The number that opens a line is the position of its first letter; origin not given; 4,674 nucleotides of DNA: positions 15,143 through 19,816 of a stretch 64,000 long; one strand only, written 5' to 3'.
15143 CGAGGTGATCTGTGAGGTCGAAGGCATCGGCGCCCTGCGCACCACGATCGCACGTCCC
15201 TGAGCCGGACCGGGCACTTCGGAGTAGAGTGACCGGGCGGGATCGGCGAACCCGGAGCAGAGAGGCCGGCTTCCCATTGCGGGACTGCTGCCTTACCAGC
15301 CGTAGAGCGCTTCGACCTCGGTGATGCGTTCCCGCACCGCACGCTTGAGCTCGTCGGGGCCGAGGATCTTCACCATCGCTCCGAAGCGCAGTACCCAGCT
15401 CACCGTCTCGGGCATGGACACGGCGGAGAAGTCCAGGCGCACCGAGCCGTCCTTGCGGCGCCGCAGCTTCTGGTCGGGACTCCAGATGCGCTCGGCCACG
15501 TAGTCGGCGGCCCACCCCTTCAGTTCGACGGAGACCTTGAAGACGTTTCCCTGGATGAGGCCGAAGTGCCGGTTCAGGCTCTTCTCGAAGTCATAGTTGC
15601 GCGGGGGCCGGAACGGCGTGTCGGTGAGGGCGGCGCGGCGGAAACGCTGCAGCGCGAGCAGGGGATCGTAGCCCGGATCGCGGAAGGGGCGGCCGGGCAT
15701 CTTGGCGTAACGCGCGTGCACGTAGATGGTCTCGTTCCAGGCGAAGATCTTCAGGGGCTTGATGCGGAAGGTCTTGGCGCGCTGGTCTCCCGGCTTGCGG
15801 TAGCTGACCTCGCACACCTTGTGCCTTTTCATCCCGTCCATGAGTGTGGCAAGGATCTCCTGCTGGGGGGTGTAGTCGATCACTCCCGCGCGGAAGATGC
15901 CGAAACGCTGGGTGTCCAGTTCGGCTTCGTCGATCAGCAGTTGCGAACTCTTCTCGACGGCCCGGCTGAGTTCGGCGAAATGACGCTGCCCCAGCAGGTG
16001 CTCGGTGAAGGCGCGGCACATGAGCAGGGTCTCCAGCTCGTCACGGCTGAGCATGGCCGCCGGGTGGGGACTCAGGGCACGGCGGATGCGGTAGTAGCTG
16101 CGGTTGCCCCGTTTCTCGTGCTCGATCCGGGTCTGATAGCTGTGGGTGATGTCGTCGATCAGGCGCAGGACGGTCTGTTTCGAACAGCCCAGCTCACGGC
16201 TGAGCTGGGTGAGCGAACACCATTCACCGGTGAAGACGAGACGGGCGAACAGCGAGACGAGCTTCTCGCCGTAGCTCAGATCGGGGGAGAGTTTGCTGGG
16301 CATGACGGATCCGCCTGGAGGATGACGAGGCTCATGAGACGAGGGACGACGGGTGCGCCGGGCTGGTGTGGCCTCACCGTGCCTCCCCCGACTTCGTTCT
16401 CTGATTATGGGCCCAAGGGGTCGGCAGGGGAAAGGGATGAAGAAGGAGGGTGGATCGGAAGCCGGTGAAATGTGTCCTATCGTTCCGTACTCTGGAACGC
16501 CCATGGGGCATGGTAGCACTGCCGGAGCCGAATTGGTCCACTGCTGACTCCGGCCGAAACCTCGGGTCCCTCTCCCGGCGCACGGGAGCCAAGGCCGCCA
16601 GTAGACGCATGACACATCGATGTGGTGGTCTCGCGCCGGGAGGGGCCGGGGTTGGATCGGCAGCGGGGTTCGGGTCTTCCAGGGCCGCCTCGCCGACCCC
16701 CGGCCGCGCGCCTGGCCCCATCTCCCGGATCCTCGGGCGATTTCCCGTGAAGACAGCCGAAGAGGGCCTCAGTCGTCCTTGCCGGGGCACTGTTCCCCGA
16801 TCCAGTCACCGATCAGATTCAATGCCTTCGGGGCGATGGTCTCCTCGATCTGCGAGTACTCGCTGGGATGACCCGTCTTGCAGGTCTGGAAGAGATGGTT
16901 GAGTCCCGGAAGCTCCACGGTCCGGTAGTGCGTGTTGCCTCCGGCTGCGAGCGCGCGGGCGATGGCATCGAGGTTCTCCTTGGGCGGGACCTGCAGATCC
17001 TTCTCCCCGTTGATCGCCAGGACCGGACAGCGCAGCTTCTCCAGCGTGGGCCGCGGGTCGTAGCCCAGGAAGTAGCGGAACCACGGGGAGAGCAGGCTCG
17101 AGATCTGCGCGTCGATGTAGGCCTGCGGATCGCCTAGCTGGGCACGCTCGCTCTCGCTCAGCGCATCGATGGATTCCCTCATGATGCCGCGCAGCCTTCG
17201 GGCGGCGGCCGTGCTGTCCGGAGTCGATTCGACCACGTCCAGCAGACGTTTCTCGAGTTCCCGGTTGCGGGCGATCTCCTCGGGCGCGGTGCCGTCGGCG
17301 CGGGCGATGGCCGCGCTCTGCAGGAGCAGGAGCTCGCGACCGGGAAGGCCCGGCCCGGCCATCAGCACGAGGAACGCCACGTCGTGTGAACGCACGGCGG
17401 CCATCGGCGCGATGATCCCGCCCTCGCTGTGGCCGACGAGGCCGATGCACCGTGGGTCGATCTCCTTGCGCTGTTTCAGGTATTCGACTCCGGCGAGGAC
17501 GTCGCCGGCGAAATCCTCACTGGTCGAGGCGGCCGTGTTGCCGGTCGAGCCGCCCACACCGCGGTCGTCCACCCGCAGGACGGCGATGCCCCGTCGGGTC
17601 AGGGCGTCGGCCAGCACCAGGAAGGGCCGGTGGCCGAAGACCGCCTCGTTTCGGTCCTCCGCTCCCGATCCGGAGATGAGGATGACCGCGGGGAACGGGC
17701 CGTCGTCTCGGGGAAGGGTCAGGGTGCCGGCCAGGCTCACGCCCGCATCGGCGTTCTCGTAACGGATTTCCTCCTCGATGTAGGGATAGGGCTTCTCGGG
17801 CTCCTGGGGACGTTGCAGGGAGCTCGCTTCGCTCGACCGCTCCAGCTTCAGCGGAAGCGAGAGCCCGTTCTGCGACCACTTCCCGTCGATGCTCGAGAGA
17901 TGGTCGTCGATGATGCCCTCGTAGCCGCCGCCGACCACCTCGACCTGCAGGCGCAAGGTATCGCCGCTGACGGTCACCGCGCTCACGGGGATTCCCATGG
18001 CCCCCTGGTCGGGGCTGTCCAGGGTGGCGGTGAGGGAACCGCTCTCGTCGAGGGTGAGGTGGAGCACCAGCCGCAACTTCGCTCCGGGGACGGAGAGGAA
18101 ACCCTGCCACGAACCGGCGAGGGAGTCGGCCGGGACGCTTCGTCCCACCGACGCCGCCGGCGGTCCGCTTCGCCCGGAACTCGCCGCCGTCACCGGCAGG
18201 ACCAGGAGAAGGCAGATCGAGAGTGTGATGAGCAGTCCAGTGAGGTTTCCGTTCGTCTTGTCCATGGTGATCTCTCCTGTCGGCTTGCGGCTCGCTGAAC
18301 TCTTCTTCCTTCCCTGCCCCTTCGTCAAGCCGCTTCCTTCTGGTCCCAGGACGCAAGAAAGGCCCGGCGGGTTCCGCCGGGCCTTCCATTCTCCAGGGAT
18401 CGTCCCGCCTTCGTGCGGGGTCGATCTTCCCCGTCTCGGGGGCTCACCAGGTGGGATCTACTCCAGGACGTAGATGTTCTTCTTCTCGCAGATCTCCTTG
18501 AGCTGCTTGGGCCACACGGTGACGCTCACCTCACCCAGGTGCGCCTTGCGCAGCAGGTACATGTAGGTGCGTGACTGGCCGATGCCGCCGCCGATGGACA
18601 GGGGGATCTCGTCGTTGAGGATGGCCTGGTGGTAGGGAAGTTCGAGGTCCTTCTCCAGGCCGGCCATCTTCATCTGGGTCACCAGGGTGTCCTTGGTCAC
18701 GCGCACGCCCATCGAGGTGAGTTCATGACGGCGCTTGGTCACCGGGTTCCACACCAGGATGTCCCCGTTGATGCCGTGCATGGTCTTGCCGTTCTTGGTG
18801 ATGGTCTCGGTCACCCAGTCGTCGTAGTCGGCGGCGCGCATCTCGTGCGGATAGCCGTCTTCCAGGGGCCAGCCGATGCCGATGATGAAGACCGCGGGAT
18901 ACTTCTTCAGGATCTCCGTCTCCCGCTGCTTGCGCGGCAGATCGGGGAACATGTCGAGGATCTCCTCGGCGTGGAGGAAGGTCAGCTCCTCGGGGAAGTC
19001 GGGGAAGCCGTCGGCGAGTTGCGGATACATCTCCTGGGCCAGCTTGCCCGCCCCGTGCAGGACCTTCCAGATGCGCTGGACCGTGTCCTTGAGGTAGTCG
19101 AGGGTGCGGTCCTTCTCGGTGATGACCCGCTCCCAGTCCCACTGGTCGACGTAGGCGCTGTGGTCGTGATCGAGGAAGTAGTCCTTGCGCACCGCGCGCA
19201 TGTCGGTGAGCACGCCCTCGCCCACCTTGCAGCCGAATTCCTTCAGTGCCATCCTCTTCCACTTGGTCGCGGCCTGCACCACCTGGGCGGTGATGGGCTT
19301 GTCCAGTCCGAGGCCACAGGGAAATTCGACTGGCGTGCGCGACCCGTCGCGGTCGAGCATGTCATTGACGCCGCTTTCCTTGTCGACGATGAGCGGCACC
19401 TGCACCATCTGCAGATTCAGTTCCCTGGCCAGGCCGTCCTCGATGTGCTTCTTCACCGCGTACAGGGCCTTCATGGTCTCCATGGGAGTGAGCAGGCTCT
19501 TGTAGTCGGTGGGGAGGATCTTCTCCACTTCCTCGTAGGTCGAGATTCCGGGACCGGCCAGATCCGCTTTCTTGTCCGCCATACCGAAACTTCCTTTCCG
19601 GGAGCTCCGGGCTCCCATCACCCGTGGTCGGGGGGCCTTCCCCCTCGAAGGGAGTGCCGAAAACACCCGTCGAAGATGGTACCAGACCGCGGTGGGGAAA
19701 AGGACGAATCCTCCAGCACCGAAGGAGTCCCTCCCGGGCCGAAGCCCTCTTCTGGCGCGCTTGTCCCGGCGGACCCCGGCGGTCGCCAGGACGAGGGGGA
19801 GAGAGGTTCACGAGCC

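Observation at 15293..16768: WYL-domain regulator preceded by a 466-bp non-coding tract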

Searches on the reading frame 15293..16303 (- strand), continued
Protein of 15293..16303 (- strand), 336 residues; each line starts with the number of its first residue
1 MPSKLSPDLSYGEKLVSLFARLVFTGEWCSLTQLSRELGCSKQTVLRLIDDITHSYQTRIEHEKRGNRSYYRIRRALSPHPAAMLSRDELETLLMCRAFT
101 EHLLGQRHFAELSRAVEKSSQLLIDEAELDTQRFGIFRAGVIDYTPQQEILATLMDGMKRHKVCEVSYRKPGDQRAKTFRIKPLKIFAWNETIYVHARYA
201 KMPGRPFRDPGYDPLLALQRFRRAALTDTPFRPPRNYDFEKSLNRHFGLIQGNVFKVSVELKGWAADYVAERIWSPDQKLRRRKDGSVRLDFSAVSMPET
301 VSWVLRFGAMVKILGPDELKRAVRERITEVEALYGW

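Call 82: search_protein_families(library=ncbifam, proteins=[window:15293-16303:-, L057:3705-5963:-, L095:6353-8488:+], max_evalue=0.001)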
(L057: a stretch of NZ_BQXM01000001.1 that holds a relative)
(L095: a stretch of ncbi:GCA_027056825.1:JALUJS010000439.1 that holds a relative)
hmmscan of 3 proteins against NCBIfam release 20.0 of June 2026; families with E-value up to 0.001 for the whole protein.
window:15293-16303:- (336 aa): 1 family
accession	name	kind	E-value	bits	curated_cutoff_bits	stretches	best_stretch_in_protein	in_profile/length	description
NF053736.1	AcpB_EbpR_MafR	subfamily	0.00016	21.1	130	1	16-67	9-59/481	AcpB/EbpR/MafR family transcriptional regulator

L057:3705-5963:- (752 aa): 45 families (the best 25 are shown)
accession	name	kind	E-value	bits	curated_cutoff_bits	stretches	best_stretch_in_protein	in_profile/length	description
NF042959.1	IteA_antiphage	equivalog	2.5e-29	102.6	510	2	521-668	106-253/367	anti-phage ATPase IteA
TIGR01243.1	CDC48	subfamily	1.2e-17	63.5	802.65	1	546-660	215-333/733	CDC48 family AAA ATPase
NF003229.0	PRK04195.1-5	equivalog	8.2e-15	54.4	280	1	275-432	27-179/413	replication factor C large subunit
NF003228.0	PRK04195.1-4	equivalog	8.2e-14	51.3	456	1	294-463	39-199/502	replication factor C large subunit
NF041006.2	cell_div_CdvC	equivalog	2.6e-13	49.6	650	1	546-665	137-268/370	cell division protein CdvC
NF003231.0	PRK04195.2-1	equivalog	2.8e-13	49.5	442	1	292-435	43-179/517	replication factor C large subunit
NF003069.1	PRK03992.1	subfamily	3.3e-13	49.6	500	2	546-661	168-293/379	proteasome-activating nucleotidase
TIGR01242.2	TIGR01242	subfamily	8.2e-13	48.1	500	2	546-661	151-276/362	proteasome-activating nucleotidase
TIGR03922.1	T7SS_EccA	equivalog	1.5e-12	46.9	466.65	1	542-645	311-419/557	type VII secretion AAA-ATPase EccA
NF003232.0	PRK04195.2-2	equivalog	2.4e-12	46.5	701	1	281-435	25-173/480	replication factor C large subunit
NF047747.1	PrtsmActNtasePan2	equivalog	2e-11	43.7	700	1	546-661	188-313/397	proteasome-activating nucleotidase Pan2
TIGR01241.2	FtsH_fam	equivalog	6e-10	38.5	600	1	295-323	198-226/598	ATP-dependent zinc metalloprotease FtsH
TIGR00635.1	ruvB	equivalog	1.2e-09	37.6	299.05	1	282-320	20-58/305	Holliday junction branch migration DNA helicase RuvB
NF003230.0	PRK04195.1-6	equivalog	1.2e-09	37.4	441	0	281-363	30-111/494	replication factor C large subunit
NF047748.1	PrtsmActNtasePan1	equivalog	1.8e-09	37.1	750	1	545-662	184-311/405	proteasome-activating nucleotidase Pan1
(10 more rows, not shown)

L095:6353-8488:+ (712 aa): 49 families (the best 25 are shown)
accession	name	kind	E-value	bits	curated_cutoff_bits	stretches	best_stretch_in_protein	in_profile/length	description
NF042959.1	IteA_antiphage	equivalog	3e-32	112.2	510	2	527-663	123-262/367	anti-phage ATPase IteA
TIGR01243.1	CDC48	subfamily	4.3e-21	74.9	802.65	2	529-646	212-333/733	CDC48 family AAA ATPase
NF003229.0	PRK04195.1-5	equivalog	7e-21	74.4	280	2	280-349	47-118/413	replication factor C large subunit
NF003069.1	PRK03992.1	subfamily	1e-18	67.7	500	2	529-645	165-289/379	proteasome-activating nucleotidase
TIGR01242.2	TIGR01242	subfamily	3.8e-17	62.3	500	2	529-645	148-272/362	proteasome-activating nucleotidase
NF041006.2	cell_div_CdvC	equivalog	1.8e-16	60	650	2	529-651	134-268/370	cell division protein CdvC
NF047747.1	PrtsmActNtasePan2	equivalog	4.4e-16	59.1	700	2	529-646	185-312/397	proteasome-activating nucleotidase Pan2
TIGR03922.1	T7SS_EccA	equivalog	1e-15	57.3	466.65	2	532-664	315-459/557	type VII secretion AAA-ATPase EccA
TIGR03689.1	pup_AAA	equivalog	8.1e-15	54.5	504.75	2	529-659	216-366/512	proteasome ATPase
NF047748.1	PrtsmActNtasePan1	equivalog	2.1e-13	50.1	750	1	529-649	182-312/405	proteasome-activating nucleotidase Pan1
TIGR01241.2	FtsH_fam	equivalog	1e-12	47.7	600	2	529-646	195-322/598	ATP-dependent zinc metalloprotease FtsH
NF003231.0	PRK04195.2-1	equivalog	1.1e-11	44.2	442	2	280-349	46-116/517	replication factor C large subunit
NF003230.0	PRK04195.1-6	equivalog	1.3e-11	43.9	441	1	274-346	36-109/494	replication factor C large subunit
TIGR02928.1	TIGR02928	subfamily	2.7e-10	39.7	181.3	1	266-301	31-64/366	orc1/cdc6 family replication initiation protein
NF008004.0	PRK10733.1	equivalog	2.9e-10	38.8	1008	1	529-646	185-310/644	ATP-dependent zinc metalloprotease FtsH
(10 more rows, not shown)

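Call 83: search_solved_structures(query=L057:3705-5963:-, max_evalue=1e-10)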
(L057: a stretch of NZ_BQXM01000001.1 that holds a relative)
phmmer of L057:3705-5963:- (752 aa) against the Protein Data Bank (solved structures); distinct sequences matched with E-value up to 1e-10: 95 (the best 60 are shown).
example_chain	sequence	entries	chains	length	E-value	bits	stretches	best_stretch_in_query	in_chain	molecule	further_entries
6chs_H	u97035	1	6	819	1.2e-23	86.8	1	485-675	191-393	Putative cell division control protein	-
7rlb_A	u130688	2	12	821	5.8e-23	84.6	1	485-662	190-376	Transitional endoplasmic reticulum ATPase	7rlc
7rlh_A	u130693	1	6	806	7.6e-23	84.2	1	485-662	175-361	Transitional endoplasmic reticulum ATPase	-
1r7r_A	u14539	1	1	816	7.8e-23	84.1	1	485-662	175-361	Transitional endoplasmic reticulum ATPase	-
6oaa_B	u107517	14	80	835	7.9e-23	84.1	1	485-662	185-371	Cell division control protein 48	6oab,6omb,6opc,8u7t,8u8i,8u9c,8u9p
7rlg_A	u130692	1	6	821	7.9e-23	84.1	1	485-662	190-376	Transitional endoplasmic reticulum ATPase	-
8dar_A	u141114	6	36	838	7.9e-23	84.1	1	485-662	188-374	Cell division control protein 48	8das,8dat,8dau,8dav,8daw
7rlj_A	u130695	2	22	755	8.3e-23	84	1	485-662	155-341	Transitional endoplasmic reticulum ATPase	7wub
8yka_A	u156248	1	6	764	8.6e-23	84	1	485-662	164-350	Transitional endoplasmic reticulum ATPase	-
5c18_A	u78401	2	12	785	9.4e-23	83.9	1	485-662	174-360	Transitional endoplasmic reticulum ATPase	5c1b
9ox9_A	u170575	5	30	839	9.5e-23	83.9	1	488-662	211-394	vesicle-fusing ATPase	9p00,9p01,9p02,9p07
7y4w_A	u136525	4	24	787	9.5e-23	83.8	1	485-662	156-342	Transitional endoplasmic reticulum ATPase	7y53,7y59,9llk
7rlf_A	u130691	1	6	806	1e-22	83.8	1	485-662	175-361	Transitional endoplasmic reticulum ATPase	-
5c19_A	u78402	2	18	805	1e-22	83.8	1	485-662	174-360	Transitional endoplasmic reticulum ATPase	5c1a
7bp9_A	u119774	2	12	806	1e-22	83.7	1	485-662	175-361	Transitional endoplasmic reticulum ATPase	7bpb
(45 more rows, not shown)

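Call 85: search_solved_structures(query=window:15293-16303:-, max_evalue=0.01, show_alignments=1)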
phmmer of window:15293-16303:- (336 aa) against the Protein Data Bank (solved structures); distinct sequences matched with E-value up to 0.01: 5.
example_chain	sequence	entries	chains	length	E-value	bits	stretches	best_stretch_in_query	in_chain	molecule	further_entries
9pfq_Q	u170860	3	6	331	4.8e-05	26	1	173-332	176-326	WYL domain-containing protein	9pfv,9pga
8tp8_A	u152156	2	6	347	5.5e-05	25.8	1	173-332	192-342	DeoR-family transcriptional regulator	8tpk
7u02_B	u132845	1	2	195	5.7e-05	25.8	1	216-332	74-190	WYL domain-containing protein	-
7tzv_A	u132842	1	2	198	5.9e-05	25.7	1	216-332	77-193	WYL domain-containing protein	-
9cu3_B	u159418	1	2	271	0.0001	24.9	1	216-332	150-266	WYL domain-containing protein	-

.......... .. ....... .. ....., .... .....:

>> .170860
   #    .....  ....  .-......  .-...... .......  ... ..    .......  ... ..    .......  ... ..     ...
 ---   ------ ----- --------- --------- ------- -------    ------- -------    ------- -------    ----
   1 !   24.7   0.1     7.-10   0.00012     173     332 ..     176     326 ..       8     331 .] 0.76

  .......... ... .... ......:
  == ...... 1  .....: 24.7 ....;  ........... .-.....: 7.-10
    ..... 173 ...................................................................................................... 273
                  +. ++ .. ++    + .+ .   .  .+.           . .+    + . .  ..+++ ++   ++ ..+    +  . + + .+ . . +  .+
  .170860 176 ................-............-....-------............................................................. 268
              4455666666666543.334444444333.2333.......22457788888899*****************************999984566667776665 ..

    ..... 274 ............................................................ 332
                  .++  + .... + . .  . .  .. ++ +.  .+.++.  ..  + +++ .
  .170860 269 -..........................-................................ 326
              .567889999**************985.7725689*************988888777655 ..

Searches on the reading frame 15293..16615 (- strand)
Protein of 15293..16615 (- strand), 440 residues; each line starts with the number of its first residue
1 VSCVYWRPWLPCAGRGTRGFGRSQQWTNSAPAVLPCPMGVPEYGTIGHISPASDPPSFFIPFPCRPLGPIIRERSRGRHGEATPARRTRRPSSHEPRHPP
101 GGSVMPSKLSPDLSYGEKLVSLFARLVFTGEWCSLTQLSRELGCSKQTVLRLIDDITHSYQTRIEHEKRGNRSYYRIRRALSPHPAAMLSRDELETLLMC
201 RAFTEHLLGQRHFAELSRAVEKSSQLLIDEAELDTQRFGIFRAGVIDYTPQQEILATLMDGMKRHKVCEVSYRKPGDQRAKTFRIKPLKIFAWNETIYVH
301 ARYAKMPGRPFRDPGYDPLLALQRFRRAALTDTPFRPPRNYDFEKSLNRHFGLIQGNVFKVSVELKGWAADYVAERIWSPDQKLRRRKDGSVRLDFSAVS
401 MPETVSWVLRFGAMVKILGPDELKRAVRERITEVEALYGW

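Call 4: search_protein_families(library=pfam, proteins=[window:15293-16615:-], max_evalue=0.01)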
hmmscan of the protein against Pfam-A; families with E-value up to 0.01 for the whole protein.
window:15293-16615:- (440 aa): 2 families
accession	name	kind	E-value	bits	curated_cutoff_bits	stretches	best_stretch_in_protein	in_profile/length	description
PF25583.1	WCX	-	1.8e-13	51.1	23.9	1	359-433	3-74/76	WCX domain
PF13280.12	WYL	-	6.3e-07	29.7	21.8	1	253-302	1-50/70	WYL domain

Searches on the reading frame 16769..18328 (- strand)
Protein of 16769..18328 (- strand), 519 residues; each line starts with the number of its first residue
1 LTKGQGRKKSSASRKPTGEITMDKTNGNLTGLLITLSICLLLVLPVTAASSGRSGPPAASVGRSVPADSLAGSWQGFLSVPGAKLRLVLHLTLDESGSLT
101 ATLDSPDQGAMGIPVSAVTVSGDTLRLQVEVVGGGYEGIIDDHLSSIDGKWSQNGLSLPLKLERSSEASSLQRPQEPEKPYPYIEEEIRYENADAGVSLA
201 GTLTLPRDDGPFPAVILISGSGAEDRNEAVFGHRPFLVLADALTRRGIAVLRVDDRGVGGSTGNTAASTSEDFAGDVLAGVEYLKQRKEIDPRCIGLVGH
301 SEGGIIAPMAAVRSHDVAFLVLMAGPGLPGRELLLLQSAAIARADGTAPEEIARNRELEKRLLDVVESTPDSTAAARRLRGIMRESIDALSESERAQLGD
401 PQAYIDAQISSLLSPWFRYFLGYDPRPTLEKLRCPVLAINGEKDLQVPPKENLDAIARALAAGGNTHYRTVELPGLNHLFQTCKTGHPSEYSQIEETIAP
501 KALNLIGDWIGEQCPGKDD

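Call 4: search_protein_families(library=pfam, proteins=[window:16769-18328:-], max_evalue=0.01)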
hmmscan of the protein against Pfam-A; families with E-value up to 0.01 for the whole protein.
window:16769-18328:- (519 aa): 9 families
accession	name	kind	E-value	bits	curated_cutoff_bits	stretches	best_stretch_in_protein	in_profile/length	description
PF12697.13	Abhydrolase_6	-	3.2e-13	51.3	26.3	1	215-481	1-207/217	Alpha/beta hydrolase family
PF12146.15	Hydrolase_4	-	7.4e-12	45.5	27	1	239-324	23-108/239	Serine aminopeptidase, S33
PF00326.27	Peptidase_S9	-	1.5e-10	41.3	22.6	1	243-325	10-95/213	Prolyl oligopeptidase family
PF00561.26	Abhydrolase_1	-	6.7e-08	32.9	25.8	1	213-480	1-240/245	alpha/beta hydrolase fold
PF02129.25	Peptidase_S15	-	1.7e-07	31.6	23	1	196-325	2-128/262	X-Pro dipeptidyl-peptidase (S15 family)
PF08840.17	BAAT_C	-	2.7e-07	31.3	20.9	1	280-345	9-74/210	BAAT / Acyl-CoA thioester hydrolase C terminal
PF20434.5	BD-FAE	-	0.00011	22.2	26.8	1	208-316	9-112/215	BD-FAE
PF01738.24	DLH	-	0.00096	19.2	21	0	266-317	70-121/217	Dienelactone hydrolase family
PF06500.17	FrsA-like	-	0.0056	16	22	1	176-302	159-274/414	Esterase FrsA-like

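Call 28: search_protein_families(library=padloc, proteins=[window:16769-18328:-], max_evalue=0.01)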
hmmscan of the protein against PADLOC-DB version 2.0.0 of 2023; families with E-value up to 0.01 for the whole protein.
window:16769-18328:- (519 aa): 0 families

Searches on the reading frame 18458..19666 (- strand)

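Call 4: search_protein_families(library=pfam, proteins=[window:18458-19666:-], max_evalue=0.01)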
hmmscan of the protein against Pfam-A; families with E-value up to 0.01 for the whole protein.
window:18458-19666:- (402 aa): 1 family
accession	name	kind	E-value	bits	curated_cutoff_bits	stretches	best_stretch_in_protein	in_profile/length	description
PF03590.20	AsnA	-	2.4e-80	270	27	1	66-311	2-227/228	Aspartate-ammonia ligase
